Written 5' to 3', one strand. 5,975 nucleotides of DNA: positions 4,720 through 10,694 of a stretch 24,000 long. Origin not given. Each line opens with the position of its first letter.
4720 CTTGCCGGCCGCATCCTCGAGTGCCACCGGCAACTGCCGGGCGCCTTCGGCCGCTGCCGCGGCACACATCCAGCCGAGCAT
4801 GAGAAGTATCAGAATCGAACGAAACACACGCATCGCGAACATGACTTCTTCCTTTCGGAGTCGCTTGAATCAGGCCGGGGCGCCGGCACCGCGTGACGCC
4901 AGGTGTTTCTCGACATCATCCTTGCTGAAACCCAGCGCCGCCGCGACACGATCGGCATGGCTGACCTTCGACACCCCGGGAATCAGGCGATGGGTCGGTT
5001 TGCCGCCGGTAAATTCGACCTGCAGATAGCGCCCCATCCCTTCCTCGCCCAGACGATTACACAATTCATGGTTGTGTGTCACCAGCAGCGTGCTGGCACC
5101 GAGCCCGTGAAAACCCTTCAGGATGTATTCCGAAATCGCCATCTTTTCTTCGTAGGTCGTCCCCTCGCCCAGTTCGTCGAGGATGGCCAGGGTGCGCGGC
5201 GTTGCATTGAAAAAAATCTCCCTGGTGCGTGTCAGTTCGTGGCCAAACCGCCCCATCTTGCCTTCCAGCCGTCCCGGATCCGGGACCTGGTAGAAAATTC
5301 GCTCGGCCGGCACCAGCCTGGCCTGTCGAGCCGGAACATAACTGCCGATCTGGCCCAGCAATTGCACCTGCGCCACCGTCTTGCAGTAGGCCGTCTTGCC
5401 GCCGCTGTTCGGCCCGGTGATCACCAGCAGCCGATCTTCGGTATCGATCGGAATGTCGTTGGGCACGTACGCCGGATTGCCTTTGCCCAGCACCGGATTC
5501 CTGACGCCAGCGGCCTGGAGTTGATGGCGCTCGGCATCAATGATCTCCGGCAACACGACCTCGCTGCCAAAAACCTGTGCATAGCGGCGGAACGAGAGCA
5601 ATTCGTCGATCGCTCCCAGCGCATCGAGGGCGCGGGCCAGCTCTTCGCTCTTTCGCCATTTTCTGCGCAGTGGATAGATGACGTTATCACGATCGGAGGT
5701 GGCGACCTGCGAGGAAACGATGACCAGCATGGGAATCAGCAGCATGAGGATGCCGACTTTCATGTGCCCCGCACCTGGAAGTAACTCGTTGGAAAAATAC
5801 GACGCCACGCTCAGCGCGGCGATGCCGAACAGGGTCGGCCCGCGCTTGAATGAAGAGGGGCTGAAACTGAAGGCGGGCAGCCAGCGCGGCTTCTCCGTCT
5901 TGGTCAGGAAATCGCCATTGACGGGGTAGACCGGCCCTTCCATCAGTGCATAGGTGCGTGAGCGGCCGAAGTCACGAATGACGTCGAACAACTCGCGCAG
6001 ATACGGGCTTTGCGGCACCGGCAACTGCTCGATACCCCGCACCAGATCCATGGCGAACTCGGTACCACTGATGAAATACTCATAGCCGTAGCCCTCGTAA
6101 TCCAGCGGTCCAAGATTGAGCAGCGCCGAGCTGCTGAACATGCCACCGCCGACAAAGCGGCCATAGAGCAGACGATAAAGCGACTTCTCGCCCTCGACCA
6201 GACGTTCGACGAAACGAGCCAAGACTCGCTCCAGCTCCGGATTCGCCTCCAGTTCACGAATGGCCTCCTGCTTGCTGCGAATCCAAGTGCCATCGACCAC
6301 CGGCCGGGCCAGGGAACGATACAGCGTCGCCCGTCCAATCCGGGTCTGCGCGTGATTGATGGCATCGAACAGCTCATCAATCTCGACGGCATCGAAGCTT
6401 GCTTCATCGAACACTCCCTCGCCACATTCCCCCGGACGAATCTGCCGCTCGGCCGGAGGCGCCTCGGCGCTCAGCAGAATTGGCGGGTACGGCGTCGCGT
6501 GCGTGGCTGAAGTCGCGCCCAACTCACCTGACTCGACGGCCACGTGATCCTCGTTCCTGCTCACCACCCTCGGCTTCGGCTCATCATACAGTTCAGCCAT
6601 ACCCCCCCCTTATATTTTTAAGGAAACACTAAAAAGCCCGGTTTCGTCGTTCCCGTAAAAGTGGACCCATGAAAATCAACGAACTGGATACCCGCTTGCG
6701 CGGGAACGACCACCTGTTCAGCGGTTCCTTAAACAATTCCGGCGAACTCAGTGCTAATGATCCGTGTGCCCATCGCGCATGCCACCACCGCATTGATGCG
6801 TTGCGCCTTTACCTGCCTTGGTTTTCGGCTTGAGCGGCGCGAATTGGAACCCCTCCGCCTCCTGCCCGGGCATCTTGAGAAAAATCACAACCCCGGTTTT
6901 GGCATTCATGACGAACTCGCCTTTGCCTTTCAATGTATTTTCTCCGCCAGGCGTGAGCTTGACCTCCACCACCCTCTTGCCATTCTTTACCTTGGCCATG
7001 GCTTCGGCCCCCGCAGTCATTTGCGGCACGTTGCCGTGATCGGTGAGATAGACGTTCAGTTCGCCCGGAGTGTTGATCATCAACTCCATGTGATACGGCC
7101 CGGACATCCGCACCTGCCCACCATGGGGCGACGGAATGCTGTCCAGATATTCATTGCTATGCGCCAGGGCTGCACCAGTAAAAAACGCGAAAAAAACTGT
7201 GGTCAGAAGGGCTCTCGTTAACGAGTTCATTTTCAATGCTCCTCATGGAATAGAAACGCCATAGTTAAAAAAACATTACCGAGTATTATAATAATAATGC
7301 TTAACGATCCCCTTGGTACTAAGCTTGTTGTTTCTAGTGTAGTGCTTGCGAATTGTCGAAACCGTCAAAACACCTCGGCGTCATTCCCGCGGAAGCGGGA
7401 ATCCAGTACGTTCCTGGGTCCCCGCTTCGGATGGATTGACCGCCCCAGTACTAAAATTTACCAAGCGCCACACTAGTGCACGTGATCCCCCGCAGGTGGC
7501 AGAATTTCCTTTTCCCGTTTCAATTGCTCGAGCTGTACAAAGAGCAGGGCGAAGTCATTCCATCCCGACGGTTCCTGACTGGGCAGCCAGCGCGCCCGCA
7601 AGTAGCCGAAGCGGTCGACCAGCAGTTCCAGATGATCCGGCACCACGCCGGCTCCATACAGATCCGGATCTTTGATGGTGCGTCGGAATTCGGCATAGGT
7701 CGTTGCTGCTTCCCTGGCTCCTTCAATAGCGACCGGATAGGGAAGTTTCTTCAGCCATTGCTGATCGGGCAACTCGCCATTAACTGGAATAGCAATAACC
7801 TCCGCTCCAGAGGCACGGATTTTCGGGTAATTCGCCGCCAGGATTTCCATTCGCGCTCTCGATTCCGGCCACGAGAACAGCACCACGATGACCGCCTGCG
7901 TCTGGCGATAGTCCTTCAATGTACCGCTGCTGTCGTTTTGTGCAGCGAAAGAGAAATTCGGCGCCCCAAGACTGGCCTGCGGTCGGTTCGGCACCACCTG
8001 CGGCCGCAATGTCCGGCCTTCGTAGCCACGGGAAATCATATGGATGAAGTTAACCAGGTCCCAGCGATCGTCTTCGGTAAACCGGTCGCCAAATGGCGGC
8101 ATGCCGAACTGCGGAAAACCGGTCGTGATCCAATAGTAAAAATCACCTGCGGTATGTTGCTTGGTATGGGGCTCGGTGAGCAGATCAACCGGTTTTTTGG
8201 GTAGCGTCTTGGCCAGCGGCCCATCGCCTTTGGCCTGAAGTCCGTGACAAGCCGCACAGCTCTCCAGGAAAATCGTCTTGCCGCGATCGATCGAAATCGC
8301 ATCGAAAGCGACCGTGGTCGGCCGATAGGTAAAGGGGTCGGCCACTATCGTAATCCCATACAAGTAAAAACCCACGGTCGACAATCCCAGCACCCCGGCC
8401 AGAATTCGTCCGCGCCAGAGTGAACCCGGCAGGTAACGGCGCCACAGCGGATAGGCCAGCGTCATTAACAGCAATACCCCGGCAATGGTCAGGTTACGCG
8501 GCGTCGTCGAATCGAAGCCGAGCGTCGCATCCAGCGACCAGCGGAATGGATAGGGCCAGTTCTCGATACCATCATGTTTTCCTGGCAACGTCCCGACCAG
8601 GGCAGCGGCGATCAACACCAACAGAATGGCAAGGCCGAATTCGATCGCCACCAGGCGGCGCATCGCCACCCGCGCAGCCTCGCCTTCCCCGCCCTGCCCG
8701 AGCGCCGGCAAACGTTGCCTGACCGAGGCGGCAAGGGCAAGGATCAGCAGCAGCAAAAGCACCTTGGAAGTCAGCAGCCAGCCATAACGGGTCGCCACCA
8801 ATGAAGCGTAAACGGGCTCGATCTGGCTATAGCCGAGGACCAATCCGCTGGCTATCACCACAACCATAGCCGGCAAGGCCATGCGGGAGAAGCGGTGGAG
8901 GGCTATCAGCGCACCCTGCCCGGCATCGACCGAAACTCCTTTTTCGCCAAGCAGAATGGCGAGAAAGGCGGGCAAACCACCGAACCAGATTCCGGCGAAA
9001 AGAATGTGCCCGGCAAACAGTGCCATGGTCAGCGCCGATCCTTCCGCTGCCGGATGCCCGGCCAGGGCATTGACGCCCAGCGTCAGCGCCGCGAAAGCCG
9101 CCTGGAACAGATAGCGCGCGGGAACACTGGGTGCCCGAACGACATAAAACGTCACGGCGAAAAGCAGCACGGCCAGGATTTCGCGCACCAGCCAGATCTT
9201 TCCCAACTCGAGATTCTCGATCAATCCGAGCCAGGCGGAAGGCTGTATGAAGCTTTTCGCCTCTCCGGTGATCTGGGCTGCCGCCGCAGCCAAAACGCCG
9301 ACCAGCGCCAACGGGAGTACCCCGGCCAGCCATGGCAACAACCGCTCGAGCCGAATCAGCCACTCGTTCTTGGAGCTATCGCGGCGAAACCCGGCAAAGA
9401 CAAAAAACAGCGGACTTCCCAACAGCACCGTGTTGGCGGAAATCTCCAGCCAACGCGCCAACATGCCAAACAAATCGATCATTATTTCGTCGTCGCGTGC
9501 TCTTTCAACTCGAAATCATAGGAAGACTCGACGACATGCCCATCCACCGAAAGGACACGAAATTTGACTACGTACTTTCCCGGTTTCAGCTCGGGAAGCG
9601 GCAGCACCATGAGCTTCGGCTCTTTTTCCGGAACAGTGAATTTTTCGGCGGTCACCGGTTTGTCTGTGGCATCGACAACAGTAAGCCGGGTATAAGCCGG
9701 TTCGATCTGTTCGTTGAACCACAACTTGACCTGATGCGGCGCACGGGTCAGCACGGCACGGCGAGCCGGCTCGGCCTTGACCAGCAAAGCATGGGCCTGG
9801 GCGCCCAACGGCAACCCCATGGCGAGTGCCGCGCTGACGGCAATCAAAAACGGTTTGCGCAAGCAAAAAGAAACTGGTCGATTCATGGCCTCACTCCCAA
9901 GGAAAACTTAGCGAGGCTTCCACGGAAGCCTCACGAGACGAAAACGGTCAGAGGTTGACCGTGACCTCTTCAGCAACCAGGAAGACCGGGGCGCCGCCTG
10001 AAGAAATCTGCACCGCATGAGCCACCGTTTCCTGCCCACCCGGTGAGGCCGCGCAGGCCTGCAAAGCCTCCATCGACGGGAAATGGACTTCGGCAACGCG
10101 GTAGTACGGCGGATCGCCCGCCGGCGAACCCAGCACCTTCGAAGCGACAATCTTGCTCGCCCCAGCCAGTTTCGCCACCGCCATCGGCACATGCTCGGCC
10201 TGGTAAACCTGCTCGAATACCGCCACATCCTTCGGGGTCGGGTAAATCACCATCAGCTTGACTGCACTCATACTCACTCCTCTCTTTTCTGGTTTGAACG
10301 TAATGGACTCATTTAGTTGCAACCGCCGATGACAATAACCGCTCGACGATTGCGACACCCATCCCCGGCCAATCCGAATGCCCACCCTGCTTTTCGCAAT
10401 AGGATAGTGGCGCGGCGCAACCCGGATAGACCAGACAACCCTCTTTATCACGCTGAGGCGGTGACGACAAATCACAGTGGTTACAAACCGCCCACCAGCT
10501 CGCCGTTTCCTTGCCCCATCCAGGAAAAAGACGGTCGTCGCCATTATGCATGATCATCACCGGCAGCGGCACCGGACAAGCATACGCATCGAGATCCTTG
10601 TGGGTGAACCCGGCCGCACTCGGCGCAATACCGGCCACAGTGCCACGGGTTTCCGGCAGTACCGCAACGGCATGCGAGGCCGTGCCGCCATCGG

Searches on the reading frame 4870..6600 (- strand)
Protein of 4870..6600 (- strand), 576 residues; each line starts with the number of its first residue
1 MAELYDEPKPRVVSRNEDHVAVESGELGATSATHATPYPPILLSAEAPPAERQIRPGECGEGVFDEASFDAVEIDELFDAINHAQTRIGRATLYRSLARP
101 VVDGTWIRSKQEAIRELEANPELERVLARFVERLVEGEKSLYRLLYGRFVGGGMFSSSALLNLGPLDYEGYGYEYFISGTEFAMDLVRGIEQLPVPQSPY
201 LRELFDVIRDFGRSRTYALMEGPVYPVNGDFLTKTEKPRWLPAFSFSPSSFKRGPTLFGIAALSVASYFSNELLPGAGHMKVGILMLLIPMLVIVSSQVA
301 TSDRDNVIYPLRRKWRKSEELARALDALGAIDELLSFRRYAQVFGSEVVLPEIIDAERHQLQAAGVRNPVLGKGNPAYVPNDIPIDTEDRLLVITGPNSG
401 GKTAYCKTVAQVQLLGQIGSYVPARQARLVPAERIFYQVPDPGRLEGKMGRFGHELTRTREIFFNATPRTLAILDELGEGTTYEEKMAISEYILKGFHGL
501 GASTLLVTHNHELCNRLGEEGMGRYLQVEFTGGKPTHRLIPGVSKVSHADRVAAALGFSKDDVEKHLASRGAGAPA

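Call 9: search_protein_families(library=pfam, proteins=[window:4870-6600:-], max_evalue=0.01)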
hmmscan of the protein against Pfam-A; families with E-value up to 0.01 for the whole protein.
window:4870-6600:- (576 aa): 2 families
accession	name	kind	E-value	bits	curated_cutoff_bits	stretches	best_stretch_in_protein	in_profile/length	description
PF00488.27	MutS_V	-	2.7e-28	99.7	30.2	1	392-518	1-128/188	MutS domain V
PF05192.23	MutS_III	-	3.7e-07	31.1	34.1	1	76-336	20-192/194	MutS domain III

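Call 78: search_protein_families(library=ncbifam, proteins=[window:4870-6600:-], max_evalue=1e-10)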
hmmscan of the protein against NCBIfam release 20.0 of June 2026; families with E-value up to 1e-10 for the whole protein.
window:4870-6600:- (576 aa): 4 families
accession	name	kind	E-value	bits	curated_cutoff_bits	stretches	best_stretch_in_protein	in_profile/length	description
NF003810.1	PRK05399.1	equivalog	2.7e-43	148.7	480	1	316-515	530-730/793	DNA mismatch repair protein MutS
TIGR01070.1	mutS1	equivalog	1.3e-35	123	641.7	1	316-514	522-718/840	DNA mismatch repair protein MutS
TIGR01069.2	mutS2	equivalog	4.6e-35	121.2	400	1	317-561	260-502/790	endonuclease MutS2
NF052383.1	ATPase_KamC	equivalog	1.9e-28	99.5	300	1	317-515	237-433/508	lysine 5,6-aminomutase reactivase ATPase KamC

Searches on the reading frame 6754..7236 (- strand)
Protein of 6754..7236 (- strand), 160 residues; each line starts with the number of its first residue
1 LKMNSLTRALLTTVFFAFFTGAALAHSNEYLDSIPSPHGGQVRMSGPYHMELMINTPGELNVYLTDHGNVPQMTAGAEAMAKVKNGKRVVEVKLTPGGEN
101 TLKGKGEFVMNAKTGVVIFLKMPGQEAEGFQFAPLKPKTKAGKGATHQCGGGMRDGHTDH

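Call 9: search_protein_families(library=pfam, proteins=[window:6754-7236:-], max_evalue=0.01)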
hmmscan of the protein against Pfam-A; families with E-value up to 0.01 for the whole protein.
window:6754-7236:- (160 aa): 0 families

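Call 14: search_protein_families(library=ncbifam, proteins=[window:6754-7236:-], max_evalue=0.01)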
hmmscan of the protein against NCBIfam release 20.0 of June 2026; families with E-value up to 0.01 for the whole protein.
window:6754-7236:- (160 aa): 0 families

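Call 55: search_protein_families(library=pfam, proteins=[window:6754-7236:-], max_evalue=0.01)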
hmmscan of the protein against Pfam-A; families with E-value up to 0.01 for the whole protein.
window:6754-7236:- (160 aa): 0 families

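Call 87: search_solved_structures(query=window:6754-7236:-, max_evalue=10)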
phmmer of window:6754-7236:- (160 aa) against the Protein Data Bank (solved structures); distinct sequences matched with E-value up to 10: 0.

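Call 88: search_protein_families(library=pfam, proteins=[window:6754-7236:-], max_evalue=10)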
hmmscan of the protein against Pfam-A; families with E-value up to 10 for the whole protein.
window:6754-7236:- (160 aa): 0 families

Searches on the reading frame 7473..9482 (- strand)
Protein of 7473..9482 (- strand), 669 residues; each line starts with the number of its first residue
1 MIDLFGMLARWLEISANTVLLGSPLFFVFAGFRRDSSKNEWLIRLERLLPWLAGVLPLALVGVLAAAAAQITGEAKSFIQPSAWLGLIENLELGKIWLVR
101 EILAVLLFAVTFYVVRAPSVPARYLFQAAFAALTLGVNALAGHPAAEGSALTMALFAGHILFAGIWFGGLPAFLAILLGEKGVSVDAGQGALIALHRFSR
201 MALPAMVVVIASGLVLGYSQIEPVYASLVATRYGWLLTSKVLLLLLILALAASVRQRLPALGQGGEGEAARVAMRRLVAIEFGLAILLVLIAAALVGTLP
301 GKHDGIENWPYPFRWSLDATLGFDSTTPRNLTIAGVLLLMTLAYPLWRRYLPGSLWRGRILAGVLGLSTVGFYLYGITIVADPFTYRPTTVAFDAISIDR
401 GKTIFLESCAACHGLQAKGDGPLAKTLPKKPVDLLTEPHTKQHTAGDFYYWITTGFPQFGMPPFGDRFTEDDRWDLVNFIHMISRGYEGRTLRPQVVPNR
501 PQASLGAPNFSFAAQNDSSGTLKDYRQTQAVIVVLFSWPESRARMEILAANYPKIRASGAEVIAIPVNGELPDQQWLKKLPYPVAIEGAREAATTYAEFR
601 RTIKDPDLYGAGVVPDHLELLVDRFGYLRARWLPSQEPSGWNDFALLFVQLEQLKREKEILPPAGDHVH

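Call 9: search_protein_families(library=pfam, proteins=[window:7473-9482:-], max_evalue=0.01)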
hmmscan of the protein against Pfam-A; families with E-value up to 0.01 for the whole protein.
window:7473-9482:- (669 aa): 5 families
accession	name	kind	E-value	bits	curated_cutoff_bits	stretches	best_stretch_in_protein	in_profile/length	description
PF05425.18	CopD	-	1.6e-18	67.4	32.1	1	194-295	3-105/105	Copper resistance protein D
PF00034.26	Cytochrom_C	-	1.6e-13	52.2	21.3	1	399-481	2-87/90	Cytochrome c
PF13442.11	Cytochrome_CBB3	-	1.3e-10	41.8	27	1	398-480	3-68/68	Cytochrome C oxidase, cbb3-type, subunit III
PF00578.27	AhpC-TSA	-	1.1e-06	29.1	26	1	507-597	5-99/124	AhpC/TSA family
PF02167.20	Cytochrom_C1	-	0.0051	16.9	22.8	1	390-416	7-33/219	Cytochrome C1 family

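Call 14: search_protein_families(library=ncbifam, proteins=[window:7473-9482:-], max_evalue=0.01)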
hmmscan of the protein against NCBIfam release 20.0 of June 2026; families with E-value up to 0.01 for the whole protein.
window:7473-9482:- (669 aa): 8 families
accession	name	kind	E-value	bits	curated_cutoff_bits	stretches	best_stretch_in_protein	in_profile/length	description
NF033808.0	copper_CopD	equivalog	3.3e-30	105.7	195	1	6-299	4-292/295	copper homeostasis membrane protein CopD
NF011054.0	PRK14486.1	equivalog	1.2e-09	38.1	447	1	391-481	208-288/294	putative bifunctional cbb3-type cytochrome c oxidase subunit II/cytochrome c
NF050122.1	bc1_QcrC_actin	exception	4.4e-05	22.9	200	1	391-420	34-63/253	cytochrome bc1 complex diheme cytochrome c subunit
NF033864.1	cytochrome579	equivalog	4.6e-05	23.3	280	1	394-463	45-117/179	cytochrome 579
NF002854.0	PRK03147.1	subfamily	0.0025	17.7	170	1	506-596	41-135/176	thiol-disulfide oxidoreductase ResA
TIGR00782.1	ccoP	equivalog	0.0026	17.1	179.95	1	394-421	199-226/285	cytochrome-c oxidase, cbb3-type subunit III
TIGR04494.1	c550_PedF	equivalog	0.0044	16.9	122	1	395-480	48-127/133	cytochrome c-550 PedF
NF045930.1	Cytc6PetJCyano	equivalog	0.0091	15.9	135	0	394-475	24-97/110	cytochrome c6 PetJ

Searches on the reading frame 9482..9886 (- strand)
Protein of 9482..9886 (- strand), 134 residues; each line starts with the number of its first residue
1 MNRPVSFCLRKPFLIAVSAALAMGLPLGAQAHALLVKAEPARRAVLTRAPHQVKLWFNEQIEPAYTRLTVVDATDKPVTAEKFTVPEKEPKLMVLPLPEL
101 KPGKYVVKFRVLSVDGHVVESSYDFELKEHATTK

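Call 9: search_protein_families(library=pfam, proteins=[window:9482-9886:-], max_evalue=0.01)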
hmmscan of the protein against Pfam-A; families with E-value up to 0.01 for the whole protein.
window:9482-9886:- (134 aa): 1 family
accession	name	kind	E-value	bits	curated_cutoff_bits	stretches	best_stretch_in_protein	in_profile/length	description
PF04234.18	CopC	-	1.3e-22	81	23.3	1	32-126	1-91/92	CopC domain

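Call 14: search_protein_families(library=ncbifam, proteins=[window:9482-9886:-], max_evalue=0.01)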
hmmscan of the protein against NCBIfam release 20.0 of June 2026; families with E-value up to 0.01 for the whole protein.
window:9482-9886:- (134 aa): 3 families
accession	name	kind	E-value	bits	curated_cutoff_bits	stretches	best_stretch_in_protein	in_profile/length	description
NF033814.1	copper_CopC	equivalog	4e-23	81.9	95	1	28-128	7-107/107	copper homeostasis periplasmic binding protein CopC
NF007636.0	PRK10301.1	equivalog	1.4e-15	57.3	129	1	28-128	23-124/124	CopC domain-containing protein YobA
NF009690.0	PRK13211.1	equivalog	0.0031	16.2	481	1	51-131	329-408/477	N-acetylglucosamine-binding protein GbpA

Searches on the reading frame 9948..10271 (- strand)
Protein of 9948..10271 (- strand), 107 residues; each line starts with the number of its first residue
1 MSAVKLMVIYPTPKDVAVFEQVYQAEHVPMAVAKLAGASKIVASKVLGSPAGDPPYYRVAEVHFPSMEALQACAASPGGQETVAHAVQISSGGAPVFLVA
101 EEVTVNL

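Call 14: search_protein_families(library=ncbifam, proteins=[window:9948-10271:-], max_evalue=0.01)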
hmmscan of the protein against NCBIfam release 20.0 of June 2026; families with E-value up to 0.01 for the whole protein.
window:9948-10271:- (107 aa): 1 family
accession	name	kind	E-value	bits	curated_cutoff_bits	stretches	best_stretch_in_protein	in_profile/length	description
TIGR02118.1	TIGR02118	subfamily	2.7e-15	56.9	30.5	1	4-104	2-102/103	EthD family reductase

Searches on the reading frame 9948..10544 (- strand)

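Call 10: search_protein_families(library=pfam, proteins=[window:9948-10544:-], max_evalue=0.01)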
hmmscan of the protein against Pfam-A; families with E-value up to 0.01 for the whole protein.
window:9948-10544:- (198 aa): 2 families
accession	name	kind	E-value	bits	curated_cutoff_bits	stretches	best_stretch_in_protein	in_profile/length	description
PF07110.17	EthD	-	6.6e-06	27.6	22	1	108-174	7-85/96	EthD domain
PF07045.17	DUF1330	-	0.0047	17.7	23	1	124-181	27-84/94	Domain of unknown function (DUF1330)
